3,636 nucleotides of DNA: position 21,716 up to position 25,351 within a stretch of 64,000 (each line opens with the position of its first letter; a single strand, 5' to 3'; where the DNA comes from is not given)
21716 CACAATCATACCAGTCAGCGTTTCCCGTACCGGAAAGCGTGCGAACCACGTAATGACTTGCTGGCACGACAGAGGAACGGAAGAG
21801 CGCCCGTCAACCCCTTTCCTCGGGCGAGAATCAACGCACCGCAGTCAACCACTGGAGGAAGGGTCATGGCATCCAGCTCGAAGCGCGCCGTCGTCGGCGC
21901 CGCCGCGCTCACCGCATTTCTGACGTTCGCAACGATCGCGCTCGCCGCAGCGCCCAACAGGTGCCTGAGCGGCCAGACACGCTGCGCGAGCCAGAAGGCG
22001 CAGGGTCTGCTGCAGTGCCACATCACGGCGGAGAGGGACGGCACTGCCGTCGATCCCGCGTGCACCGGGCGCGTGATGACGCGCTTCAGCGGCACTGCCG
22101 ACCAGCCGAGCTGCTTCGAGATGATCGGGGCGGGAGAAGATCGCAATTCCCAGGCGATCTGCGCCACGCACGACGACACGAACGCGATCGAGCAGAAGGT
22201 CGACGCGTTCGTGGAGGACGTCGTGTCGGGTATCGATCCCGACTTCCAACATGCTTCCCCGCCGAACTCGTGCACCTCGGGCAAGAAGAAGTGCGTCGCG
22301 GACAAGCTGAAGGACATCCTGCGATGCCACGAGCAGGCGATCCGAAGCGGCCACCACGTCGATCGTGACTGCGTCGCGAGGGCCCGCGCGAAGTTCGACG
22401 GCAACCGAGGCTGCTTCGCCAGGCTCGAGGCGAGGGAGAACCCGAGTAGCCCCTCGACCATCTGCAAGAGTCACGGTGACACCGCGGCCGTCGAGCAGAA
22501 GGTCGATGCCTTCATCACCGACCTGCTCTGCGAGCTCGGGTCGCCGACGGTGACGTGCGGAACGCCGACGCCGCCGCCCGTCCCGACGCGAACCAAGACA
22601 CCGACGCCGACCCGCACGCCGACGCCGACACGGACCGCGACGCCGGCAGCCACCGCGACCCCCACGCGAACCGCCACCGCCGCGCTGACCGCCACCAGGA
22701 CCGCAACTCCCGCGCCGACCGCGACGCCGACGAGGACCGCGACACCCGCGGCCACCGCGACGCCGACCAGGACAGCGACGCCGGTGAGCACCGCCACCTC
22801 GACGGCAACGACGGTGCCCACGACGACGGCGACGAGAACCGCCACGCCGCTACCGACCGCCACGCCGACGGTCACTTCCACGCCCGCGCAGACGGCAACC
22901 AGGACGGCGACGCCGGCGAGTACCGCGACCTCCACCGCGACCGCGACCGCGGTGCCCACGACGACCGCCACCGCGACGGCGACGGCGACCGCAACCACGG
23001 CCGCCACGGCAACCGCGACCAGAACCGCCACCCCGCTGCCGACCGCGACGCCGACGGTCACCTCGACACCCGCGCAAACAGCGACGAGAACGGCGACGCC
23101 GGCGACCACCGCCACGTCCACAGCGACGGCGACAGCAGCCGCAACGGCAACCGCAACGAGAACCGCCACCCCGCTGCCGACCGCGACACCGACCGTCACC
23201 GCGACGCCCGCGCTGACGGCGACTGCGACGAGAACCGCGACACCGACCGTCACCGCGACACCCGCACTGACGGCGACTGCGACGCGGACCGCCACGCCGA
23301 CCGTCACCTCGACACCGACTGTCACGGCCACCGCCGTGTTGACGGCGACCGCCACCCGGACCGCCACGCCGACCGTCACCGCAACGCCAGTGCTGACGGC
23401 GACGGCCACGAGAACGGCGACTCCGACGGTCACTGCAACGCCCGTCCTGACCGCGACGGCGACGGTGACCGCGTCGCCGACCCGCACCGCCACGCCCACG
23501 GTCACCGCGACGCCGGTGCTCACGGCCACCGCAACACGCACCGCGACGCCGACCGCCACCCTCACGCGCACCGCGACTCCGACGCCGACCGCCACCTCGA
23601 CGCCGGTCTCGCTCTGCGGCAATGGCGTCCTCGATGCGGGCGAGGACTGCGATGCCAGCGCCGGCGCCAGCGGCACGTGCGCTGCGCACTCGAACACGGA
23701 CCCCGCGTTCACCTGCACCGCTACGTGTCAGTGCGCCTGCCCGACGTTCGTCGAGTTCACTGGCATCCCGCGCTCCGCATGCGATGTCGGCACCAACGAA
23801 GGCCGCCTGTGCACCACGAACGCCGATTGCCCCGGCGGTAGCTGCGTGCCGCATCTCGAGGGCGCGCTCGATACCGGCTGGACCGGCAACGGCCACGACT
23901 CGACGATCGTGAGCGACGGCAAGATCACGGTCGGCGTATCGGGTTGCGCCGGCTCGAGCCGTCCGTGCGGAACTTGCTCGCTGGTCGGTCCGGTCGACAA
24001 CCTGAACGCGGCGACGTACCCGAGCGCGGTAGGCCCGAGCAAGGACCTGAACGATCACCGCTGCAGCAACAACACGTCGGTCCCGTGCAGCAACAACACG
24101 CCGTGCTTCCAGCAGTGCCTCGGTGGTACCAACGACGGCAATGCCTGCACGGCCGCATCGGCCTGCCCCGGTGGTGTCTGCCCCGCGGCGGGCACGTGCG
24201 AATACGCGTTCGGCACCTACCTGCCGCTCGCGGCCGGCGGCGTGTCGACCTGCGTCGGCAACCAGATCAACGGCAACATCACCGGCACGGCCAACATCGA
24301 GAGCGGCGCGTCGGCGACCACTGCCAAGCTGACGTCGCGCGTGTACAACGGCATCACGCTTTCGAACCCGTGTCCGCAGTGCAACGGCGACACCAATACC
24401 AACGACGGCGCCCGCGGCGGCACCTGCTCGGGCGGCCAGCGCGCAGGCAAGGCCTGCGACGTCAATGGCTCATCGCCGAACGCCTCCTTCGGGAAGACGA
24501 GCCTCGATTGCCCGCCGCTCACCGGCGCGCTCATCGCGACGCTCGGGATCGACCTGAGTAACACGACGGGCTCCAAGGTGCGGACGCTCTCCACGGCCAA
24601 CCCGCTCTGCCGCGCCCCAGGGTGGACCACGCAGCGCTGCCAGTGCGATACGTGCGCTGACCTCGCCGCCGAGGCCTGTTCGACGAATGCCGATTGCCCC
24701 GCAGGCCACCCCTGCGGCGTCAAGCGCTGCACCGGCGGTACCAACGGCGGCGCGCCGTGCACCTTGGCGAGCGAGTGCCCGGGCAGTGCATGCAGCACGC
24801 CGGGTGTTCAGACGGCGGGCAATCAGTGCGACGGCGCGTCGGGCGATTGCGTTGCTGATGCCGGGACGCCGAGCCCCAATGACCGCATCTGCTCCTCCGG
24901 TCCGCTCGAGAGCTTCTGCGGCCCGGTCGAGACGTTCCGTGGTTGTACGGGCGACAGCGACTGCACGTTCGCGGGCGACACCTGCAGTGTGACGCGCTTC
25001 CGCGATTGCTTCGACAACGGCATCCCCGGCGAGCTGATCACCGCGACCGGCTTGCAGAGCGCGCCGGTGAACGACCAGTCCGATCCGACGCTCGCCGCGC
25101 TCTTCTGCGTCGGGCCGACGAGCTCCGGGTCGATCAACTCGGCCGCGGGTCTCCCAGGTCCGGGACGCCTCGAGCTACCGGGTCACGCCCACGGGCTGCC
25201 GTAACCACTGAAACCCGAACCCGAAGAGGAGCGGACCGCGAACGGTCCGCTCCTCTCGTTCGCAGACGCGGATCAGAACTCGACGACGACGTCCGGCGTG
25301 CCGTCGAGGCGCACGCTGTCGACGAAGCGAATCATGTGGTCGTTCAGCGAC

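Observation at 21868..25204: Giant protein architecture: internally duplicated 4-Cys N-terminal module, ~350 aa of TATP low complexity, then Myxococcus-type cysteine-rich repeats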

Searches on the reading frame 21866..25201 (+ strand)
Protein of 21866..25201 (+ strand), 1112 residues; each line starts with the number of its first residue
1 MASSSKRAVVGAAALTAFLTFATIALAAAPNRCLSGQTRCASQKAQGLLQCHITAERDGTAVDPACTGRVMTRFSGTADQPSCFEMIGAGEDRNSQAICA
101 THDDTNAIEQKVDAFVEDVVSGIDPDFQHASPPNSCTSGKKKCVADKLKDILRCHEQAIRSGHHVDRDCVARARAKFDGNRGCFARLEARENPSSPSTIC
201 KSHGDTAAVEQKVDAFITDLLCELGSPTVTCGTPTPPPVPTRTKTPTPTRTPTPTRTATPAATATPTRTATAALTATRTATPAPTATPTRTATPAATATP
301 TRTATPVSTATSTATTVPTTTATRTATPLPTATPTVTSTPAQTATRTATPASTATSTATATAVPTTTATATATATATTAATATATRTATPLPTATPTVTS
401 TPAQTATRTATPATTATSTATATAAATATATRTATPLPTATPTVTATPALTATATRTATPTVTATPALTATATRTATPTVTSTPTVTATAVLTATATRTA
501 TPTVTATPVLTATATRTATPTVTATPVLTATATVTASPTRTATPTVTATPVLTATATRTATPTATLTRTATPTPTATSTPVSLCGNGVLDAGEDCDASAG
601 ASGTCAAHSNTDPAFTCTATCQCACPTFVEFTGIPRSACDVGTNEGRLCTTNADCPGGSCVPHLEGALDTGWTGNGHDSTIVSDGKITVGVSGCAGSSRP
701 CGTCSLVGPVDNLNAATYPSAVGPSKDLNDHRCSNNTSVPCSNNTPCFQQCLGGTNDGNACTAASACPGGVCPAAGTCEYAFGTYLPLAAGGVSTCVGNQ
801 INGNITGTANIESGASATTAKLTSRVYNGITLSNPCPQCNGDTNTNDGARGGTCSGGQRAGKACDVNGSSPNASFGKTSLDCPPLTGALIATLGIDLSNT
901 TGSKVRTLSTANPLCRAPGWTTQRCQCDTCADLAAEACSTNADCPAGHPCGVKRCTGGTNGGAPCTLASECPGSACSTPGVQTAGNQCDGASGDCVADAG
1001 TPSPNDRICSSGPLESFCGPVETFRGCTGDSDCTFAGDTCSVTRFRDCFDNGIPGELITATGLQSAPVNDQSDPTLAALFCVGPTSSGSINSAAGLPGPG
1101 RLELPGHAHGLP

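Call 8: search_protein_families(library=pfam, proteins=[window:21866-25201:+], max_evalue=10)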
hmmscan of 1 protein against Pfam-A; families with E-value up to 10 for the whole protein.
window:21866-25201:+ (1112 aa): 0 families

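Call 9: search_protein_families(library=ncbifam, proteins=[window:21866-25201:+], max_evalue=10)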
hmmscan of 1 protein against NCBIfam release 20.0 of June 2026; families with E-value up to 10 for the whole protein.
window:21866-25201:+ (1112 aa): 0 families

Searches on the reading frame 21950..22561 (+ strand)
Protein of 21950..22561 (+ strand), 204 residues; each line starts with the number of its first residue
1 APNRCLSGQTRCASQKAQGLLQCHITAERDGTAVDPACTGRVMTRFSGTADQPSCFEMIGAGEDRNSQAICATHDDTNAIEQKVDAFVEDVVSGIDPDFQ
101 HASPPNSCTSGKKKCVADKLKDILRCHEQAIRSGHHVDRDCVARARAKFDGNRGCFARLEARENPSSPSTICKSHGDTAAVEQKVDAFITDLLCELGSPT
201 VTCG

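Call 11: search_protein_families(library=ncbifam, proteins=[window:21950-22561:+], max_evalue=10)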
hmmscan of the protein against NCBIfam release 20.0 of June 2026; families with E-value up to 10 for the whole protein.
seq(204 aa): 1 family
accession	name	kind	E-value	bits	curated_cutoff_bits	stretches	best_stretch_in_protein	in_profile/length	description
NF038073.1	rSAM_STM4011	subfamily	1.1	8.5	200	1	92-147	183-243/278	STM4011 family radical SAM protein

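Call 12: search_protein_families(library=pfam, proteins=[window:21950-22561:+], max_evalue=10)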
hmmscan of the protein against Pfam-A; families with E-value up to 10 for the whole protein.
seq(204 aa): 0 families

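Call 18: find_homologous_proteins(query=window:21950-22561:+, max_evalue=0.001)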
Query seq(204 aa) (204 aa): 1 proteins with E <= 0.001 among 162 candidates.
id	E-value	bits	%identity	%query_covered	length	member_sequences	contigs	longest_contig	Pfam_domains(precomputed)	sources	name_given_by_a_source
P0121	1.4e-45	174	48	100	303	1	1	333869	-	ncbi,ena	-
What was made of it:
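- Tried and rejected: The word-index homologue search with the N-module found only one protein (call 18).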

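Call 40: predict_structure(alignment_id=A2)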
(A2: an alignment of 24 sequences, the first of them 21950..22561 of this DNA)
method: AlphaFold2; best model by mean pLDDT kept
length: 204 residues; sequences in the alignment: 24
mean_pLDDT: 91.8   pTM: 0.89
mean pLDDT of the five models: 91.8, 90.7, 89.7, 89.1, 87.3
residues with pLDDT >= 90: 164; 70-90: 28; 50-70: 12; < 50: 0
segments of 3 or more residues with pLDDT < 50: none
pLDDT, mean of each block of 10 residues (from residue 1): 91 98 96 96 95 91 66 79 97 92 89 98 98 96 95 91 90 92 97 93 86
secondary structure, 60 per line:
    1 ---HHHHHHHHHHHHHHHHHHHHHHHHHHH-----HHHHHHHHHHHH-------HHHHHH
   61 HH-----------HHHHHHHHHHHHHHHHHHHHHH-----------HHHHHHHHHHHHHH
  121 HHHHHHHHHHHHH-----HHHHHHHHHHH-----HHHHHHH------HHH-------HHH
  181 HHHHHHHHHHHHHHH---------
elements in order: H4-30 H36-47 H55-62 H74-95 H107-133 H139-149 H155-161 H178-195
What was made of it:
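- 21950..22252 (+): N-module copy A (aa 29-129): four helices and 6 Cys (C33, C40, C51, C66, C83, C99). The AF2 model has pLDDT 91.8 and is all-alpha (call 40).
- AF2 pLDDT 91.8, two units of four helices (call 40).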

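Call 59: search_protein_representatives(alignment_id=A3)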
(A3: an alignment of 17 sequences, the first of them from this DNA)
Query: 17 sequences, 197 profile positions. Proteins with E-value up to 0.001 (for the whole library): 2098; up to 1e-10: 1028; up to 1e-30: 215. The best 150 are listed.
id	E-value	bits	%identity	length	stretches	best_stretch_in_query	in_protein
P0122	3.7e-88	311.1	-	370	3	4-192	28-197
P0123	3.2e-69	249.3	-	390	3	2-192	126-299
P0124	1.3e-66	240.8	-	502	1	2-197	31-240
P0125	1.6e-64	234.0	-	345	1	2-193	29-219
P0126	4.2e-64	232.6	-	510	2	2-132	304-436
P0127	2.2e-62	227.0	-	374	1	2-197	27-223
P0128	1.3e-61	224.4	-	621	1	2-197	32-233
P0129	2.1e-61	223.8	-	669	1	2-197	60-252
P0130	2.2e-61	223.7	-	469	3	2-190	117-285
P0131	4.6e-61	222.7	-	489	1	2-197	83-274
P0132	2.8e-60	220.1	-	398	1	2-192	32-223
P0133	4.0e-60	219.6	-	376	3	66-190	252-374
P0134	8.1e-60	218.6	-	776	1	2-193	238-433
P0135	1.2e-59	218.1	-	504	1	2-197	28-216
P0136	1.4e-58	214.6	-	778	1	2-194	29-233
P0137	1.9e-58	214.2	-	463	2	3-197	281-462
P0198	9.1e-45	169.5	-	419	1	3-190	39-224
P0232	4.7e-41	157.4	-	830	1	3-192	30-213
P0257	6.4e-39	150.4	-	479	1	2-196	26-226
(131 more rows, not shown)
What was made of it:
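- On Unnamed duplicated 6-Cys helical module family (defined here): A profile search finds 2,098 representatives at E<=1e-3 and 215 at E<=1e-30 (call 59).
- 2,098 cluster representatives at E<=1e-3, at either terminus of proteins of 130-1,928 aa (call 59).
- Tried and rejected: The exhaustive profile search was needed instead (call 59).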

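Call 61: search_protein_families(library=pfam, alignment_id=A4, max_evalue=0.0001)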
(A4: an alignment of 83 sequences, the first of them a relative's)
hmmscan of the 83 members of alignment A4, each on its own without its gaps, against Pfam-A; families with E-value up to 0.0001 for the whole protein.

A. member 1, P0122 (370 aa): 1 family
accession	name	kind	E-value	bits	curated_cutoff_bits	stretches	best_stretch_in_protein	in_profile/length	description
PF19381.4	DUF5956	-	1.8e-05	25.3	24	0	249-284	48-82/100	Family of unknown function (DUF5956)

B. families by the number of members that match (of 83 scanned): 25 families
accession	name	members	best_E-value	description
PF07603.17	Lcl_C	3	5.1e-17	Lcl C-terminal domain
PF13948.11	DUF4215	3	1.5e-11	Domain of unknown function (DUF4215)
PF01436.27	NHL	2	2.1e-37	NHL repeat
PF06739.17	SBBP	2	1.1e-13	Beta-propeller repeat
PF25021.1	TEN_NHL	2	5.2e-11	Teneurin NHL domain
PF08450.18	SGL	2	6.7e-08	SMP-30/Gluconolactonase/LRE-like region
PF07588.17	DUF1554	2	1.9e-05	Protein of unknown function (DUF1554)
PF02368.24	Big_2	1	1.2e-32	Bacterial Ig-like domain (group 2)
PF00264.25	Tyrosinase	1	5.4e-29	Common central domain of tyrosinase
PF24247.1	DUF7450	1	1.2e-16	Repeat of unknown function (DUF7450)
PF13472.12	Lipase_GDSL_2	1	9e-15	GDSL-like Lipase/Acylhydrolase family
PF00754.31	F5_F8_type_C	1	3.2e-13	F5/8 type C domain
PF16640.11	Big_3_5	1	4.2e-13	Bacterial Ig-like domain (group 3)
PF17170.10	DUF5128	1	5.1e-12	6-bladed beta-propeller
PF22633.2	F5_F8_type_C_2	1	2.4e-11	NedA-like, galactose-binding domain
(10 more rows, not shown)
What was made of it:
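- Partner domains include Lcl_C, DUF4215, NHL and other propellers, Big_2, F5/8C, cohesin, tyrosinase, GDSL lipase and M6 peptidase (call 61). The N-module accompanies many unrelated enzymes and binding domains, as a generic accessory module would (call 61).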

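Call 63: search_protein_families(library=ncbifam, proteins=[P0198, P0257, P0137, P0232], max_evalue=10)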
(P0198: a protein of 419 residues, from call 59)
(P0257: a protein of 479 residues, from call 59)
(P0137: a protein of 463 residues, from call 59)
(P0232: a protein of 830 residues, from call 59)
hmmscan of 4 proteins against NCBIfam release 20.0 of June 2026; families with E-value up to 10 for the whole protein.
P0198 (419 aa): 1 family
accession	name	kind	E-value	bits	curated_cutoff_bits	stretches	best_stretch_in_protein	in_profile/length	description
TIGR02232.1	myxo_disulf_rpt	repeat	1.2e-13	50.6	20.8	2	225-255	3-33/38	cysteine-rich acidic repeat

P0257 (479 aa): 6 families
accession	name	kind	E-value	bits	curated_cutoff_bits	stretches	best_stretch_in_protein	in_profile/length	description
TIGR02232.1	myxo_disulf_rpt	repeat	1.2e-14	53.8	20.8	2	298-327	3-32/38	cysteine-rich acidic repeat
NF011512.0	PRK14950.1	equivalog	0.6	9.2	593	1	184-297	334-447/585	DNA polymerase III subunits gamma and tau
NF043060.1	MAP_0585_fam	equivalog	0.68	9.9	170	1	227-297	69-139/319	MAP_0585 family protein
NF046048.1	NlpC_P60_DIP1281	equivalog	0.76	8.5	517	1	208-293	352-441/587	DIP1281 family NlpC/P60 protein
NF011531.0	PRK14971.1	equivalog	5.5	5.7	685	1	200-298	374-474/614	DNA polymerase III subunit gamma/tau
NF006362.0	PRK08581.1-4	equivalog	9.8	5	620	0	223-298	112-186/541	amidase domain-containing protein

P0137 (463 aa): 1 family
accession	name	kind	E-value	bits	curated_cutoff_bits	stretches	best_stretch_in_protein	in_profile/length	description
TIGR02232.1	myxo_disulf_rpt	repeat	1.2e-07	31.3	20.8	1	201-235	4-38/38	cysteine-rich acidic repeat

P0232 (830 aa): 1 family
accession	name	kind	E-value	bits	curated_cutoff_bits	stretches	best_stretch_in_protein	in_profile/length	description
TIGR02232.1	myxo_disulf_rpt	repeat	1.2e-06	28.2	20.8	1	695-722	4-31/38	cysteine-rich acidic repeat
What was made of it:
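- On TIGR02232 / PF13948 Myxococcus cysteine-rich repeat: Controls P0198, P0257, P0137 and P0232 score 28-54 bits (call 63).
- The same model scores 28-54 bits on control proteins with one or two repeats (call 63).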

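Call 68: search_solved_structures(query=A3, max_evalue=10)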
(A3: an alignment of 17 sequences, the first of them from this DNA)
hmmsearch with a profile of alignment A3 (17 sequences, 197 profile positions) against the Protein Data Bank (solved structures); distinct sequences matched with E-value up to 10: 0.

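Call 85: search_protein_families(library=phrogs, proteins=[window:21950-22561:+], max_evalue=1)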
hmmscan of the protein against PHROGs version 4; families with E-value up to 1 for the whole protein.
window:21950-22561:+ (204 aa): 1 family
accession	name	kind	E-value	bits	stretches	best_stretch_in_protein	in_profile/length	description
phrog_36671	-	unknown function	0.4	12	0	67-118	19-74/92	-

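Call 86: search_protein_families(library=padloc, proteins=[window:21950-22561:+], max_evalue=1)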
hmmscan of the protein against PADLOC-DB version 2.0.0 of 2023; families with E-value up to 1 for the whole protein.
window:21950-22561:+ (204 aa): 1 family
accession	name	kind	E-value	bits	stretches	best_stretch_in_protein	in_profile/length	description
PDLC04573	PDC-M31B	-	0.11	10.2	0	79-143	64-127/241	-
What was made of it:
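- Tried and rejected: Pfam, NCBIfam, PHROGs and PADLOC scans of the whole protein and of each part gave nothing significant (calls 8, 9, 11, 12, 85, 86).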

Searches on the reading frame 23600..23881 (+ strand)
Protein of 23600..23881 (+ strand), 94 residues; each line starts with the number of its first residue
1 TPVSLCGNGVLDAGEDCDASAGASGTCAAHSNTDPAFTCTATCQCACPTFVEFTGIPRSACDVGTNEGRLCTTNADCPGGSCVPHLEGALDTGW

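Call 63: search_protein_families(library=ncbifam, proteins=[window:23600-23881:+], max_evalue=10)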
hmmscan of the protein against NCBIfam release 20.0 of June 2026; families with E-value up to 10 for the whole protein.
seq(94 aa): 1 family
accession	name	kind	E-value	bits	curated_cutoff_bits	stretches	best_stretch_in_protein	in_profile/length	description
TIGR04201.1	Myxo_Cys_RPT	repeat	0.0094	16.1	25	1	71-82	5-17/22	Cys-rich repeat-containing protein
